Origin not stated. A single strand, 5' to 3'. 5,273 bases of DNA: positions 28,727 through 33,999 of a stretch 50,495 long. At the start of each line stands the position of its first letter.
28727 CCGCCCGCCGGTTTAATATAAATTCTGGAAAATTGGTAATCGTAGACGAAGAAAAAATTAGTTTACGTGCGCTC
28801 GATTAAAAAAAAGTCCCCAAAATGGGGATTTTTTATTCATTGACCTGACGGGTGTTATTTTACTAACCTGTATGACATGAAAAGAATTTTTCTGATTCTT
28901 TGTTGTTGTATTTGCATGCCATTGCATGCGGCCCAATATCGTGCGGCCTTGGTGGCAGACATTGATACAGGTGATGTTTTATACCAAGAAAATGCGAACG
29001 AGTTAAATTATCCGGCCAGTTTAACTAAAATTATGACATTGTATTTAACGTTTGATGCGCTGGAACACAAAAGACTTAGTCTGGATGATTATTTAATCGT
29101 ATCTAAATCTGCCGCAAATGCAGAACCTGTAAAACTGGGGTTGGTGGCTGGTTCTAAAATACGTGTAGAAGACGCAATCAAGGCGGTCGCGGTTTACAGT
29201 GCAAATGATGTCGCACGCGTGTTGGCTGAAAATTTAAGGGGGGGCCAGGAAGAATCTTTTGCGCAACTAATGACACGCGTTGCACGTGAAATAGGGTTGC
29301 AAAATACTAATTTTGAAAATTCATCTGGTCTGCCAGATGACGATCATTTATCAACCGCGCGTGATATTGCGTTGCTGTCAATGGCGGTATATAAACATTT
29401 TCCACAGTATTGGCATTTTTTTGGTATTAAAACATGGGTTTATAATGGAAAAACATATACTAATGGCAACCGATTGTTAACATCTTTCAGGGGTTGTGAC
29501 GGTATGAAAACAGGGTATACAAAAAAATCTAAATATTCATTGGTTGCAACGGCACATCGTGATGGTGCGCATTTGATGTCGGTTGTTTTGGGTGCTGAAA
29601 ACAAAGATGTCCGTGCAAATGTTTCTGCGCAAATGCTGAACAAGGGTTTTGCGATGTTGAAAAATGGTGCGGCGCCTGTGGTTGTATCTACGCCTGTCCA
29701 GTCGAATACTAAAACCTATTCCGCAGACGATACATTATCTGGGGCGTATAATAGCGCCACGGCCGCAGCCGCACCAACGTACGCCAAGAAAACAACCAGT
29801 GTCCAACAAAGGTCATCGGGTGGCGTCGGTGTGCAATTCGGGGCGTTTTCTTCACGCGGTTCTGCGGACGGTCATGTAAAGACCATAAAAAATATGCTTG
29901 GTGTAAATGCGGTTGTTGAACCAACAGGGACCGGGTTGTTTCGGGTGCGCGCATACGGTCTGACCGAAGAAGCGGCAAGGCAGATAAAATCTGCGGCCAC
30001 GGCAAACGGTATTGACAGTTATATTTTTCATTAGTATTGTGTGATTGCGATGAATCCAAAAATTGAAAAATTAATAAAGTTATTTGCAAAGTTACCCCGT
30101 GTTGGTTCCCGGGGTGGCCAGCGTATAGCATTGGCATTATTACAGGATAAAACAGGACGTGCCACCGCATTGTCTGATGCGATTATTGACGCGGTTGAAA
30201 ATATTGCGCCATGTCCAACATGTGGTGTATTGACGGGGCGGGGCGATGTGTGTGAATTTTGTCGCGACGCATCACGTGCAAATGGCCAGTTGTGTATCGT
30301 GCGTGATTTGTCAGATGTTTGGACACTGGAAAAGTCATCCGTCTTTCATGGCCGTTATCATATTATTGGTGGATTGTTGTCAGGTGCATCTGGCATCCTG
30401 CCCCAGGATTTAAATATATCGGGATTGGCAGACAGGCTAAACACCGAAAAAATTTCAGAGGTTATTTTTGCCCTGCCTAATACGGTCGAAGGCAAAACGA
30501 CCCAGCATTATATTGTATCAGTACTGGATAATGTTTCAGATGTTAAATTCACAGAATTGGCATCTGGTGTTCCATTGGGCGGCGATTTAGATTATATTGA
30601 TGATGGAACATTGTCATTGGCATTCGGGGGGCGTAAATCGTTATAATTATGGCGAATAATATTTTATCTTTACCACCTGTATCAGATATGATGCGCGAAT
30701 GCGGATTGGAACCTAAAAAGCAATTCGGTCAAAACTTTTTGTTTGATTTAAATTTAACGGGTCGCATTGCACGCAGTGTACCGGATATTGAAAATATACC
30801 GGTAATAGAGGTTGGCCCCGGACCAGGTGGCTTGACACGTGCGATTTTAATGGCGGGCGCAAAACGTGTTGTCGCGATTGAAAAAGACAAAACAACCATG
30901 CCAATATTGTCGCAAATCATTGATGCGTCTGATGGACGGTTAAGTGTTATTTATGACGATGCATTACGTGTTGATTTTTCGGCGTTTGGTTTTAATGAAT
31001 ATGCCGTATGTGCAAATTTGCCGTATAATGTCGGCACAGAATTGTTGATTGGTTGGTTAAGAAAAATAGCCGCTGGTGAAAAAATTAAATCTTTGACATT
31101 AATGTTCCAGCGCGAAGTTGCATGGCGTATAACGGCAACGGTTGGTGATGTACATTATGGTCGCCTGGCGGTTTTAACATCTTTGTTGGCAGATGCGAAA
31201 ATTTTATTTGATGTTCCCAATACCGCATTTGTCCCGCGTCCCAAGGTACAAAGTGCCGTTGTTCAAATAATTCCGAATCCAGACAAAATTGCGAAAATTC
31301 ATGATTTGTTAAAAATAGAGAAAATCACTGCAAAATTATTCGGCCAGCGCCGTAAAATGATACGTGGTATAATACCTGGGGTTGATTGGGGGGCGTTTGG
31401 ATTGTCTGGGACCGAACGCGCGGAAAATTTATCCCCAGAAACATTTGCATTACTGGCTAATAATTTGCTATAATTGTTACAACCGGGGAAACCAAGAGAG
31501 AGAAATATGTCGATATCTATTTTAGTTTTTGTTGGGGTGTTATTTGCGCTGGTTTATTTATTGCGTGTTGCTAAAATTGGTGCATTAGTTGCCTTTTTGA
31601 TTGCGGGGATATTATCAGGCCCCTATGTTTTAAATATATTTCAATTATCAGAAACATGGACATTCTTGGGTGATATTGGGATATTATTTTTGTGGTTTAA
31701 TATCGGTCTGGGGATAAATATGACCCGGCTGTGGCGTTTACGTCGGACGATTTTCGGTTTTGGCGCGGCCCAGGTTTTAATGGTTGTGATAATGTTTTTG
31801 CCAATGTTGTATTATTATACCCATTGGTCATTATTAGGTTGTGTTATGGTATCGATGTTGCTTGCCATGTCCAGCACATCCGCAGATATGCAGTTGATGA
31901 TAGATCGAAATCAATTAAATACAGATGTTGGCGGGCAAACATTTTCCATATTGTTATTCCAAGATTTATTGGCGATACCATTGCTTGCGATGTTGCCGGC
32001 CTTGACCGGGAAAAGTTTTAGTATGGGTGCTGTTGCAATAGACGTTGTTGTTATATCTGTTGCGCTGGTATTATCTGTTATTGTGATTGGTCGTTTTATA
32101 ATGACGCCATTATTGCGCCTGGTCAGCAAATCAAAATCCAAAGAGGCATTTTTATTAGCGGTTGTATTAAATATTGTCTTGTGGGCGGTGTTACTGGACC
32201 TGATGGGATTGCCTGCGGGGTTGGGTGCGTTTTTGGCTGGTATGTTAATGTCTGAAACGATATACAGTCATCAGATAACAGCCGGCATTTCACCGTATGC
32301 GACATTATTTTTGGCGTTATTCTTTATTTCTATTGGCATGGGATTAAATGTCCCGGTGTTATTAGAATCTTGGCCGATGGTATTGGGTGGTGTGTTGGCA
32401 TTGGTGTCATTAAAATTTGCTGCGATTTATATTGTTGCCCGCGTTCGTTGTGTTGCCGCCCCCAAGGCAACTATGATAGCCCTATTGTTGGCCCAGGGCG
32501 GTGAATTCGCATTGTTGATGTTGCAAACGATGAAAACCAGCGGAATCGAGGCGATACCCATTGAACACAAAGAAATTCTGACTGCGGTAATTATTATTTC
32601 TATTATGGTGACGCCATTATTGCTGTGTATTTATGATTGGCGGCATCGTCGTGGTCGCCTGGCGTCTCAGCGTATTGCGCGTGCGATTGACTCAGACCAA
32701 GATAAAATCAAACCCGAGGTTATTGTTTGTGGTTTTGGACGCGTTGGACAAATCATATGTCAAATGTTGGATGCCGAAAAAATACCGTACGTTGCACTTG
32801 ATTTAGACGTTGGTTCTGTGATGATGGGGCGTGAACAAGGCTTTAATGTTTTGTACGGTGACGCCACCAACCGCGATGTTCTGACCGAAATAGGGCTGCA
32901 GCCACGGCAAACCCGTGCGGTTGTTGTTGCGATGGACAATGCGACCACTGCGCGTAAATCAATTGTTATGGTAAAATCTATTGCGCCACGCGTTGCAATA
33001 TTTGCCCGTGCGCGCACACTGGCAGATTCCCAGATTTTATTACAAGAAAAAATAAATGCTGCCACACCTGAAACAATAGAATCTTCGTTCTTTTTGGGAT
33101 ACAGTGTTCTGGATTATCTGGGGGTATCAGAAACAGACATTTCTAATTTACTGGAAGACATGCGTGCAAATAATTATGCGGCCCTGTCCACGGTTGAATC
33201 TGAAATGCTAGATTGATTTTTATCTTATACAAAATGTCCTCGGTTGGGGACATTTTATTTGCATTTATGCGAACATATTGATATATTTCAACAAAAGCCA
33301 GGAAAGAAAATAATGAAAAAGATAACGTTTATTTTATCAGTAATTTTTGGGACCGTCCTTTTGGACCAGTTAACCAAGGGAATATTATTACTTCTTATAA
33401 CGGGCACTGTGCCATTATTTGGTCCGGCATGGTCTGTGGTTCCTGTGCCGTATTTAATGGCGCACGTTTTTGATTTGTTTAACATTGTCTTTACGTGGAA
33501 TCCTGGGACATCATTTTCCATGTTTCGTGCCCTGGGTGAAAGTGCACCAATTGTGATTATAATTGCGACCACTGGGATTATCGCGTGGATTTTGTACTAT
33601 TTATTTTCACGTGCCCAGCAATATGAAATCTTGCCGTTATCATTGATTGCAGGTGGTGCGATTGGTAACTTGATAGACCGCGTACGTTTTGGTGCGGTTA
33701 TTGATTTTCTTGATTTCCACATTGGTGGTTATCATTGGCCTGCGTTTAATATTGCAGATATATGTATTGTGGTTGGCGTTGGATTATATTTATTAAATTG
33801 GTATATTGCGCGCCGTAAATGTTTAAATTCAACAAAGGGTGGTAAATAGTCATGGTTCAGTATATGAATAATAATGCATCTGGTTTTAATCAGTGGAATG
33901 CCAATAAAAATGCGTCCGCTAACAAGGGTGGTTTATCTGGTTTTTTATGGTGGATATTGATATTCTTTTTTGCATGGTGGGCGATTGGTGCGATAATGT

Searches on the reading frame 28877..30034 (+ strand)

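Call 8: search_protein_families(library=pfam, proteins=[window:28877-30034:+], max_evalue=0.001)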
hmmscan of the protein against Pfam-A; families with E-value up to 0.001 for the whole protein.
window:28877-30034:+ (385 aa): 4 families
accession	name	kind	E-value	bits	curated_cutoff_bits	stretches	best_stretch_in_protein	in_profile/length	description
PF00768.25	Peptidase_S11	-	1.7e-56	191.8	27.6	1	22-241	13-238/239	D-alanyl-D-alanine carboxypeptidase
PF13354.11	Beta-lactamase2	-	8e-12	45.4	22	1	25-172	3-147/214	Beta-lactamase enzyme family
PF05036.18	SPOR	-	2.5e-06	28.2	21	1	314-383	2-74/76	SPOR domain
PF02113.21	Peptidase_S13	-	0.00022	20.6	22.8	0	23-62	20-59/444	D-Ala-D-Ala carboxypeptidase 3 (S13) family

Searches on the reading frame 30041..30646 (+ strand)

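Call 8: search_protein_families(library=pfam, proteins=[window:30041-30646:+], max_evalue=0.001)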
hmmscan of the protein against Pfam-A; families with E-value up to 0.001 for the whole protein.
window:30041-30646:+ (201 aa): 4 families
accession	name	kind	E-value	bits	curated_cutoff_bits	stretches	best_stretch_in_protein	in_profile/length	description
PF13662.12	Toprim_4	-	1.1e-18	67.6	25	1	83-168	2-79/85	Toprim domain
PF21176.3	RecR_HhH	-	1.7e-09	37.7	27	1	8-51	1-44/45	RecR, helix-hairpin-helix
PF21175.2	RecR_C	-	2.3e-09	37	22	1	176-199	1-24/24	RecR, C-terminal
PF01751.28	Toprim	-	1.2e-05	25.8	23.1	1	83-173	1-96/96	Toprim domain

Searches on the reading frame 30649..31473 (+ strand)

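Call 10: search_protein_families(library=pfam, proteins=[window:30649-31473:+], max_evalue=0.001)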
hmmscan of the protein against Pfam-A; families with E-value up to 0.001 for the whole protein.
window:30649-31473:+ (274 aa): 1 family
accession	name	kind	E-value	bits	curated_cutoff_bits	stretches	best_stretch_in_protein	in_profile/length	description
PF00398.26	RrnaAD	-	2.3e-43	148.7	24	1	23-241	5-222/263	Ribosomal RNA adenine dimethylase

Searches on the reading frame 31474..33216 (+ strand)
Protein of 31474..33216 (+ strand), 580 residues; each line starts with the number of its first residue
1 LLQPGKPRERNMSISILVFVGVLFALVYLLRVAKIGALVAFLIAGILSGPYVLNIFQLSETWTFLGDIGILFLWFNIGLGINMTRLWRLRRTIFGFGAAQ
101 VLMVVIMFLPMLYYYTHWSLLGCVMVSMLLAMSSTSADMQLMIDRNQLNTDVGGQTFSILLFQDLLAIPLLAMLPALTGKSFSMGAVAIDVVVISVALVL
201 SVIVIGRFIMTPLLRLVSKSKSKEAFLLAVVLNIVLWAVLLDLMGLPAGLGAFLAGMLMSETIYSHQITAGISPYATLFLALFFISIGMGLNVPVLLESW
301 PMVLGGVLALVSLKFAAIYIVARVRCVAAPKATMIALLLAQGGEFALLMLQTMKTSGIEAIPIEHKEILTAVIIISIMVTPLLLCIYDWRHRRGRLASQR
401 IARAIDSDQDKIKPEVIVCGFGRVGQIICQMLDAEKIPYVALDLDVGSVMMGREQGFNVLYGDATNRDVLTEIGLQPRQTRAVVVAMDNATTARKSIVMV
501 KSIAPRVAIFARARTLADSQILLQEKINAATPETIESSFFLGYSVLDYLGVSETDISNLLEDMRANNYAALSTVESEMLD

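Call 10: search_protein_families(library=pfam, proteins=[window:31474-33216:+], max_evalue=0.001)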
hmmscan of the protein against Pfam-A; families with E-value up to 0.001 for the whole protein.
window:31474-33216:+ (580 aa): 2 families
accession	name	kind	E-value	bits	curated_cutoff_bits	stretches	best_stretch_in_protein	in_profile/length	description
PF00999.27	Na_H_Exchanger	-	4.2e-44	151.4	26.2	1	22-383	4-373/375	Sodium/hydrogen exchanger, transmembrane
PF02254.24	TrkA_N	-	1.1e-18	68.1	23.8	1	416-528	1-111/116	TrkA-N domain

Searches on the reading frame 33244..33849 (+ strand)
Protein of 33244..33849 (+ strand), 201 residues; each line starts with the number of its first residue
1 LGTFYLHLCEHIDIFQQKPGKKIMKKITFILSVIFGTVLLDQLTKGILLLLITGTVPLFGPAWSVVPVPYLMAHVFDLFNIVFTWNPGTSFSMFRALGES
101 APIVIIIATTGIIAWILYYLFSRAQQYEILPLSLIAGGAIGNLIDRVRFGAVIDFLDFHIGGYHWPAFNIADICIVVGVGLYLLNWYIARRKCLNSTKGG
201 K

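Call 10: search_protein_families(library=pfam, proteins=[window:33244-33849:+], max_evalue=0.001)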
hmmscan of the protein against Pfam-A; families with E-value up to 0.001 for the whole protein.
window:33244-33849:+ (201 aa): 1 family
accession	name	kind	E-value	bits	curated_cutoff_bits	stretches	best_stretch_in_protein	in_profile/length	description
PF01252.23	Peptidase_A8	-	1.3e-33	116.6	25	1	34-185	2-139/142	Signal peptidase (SPase) II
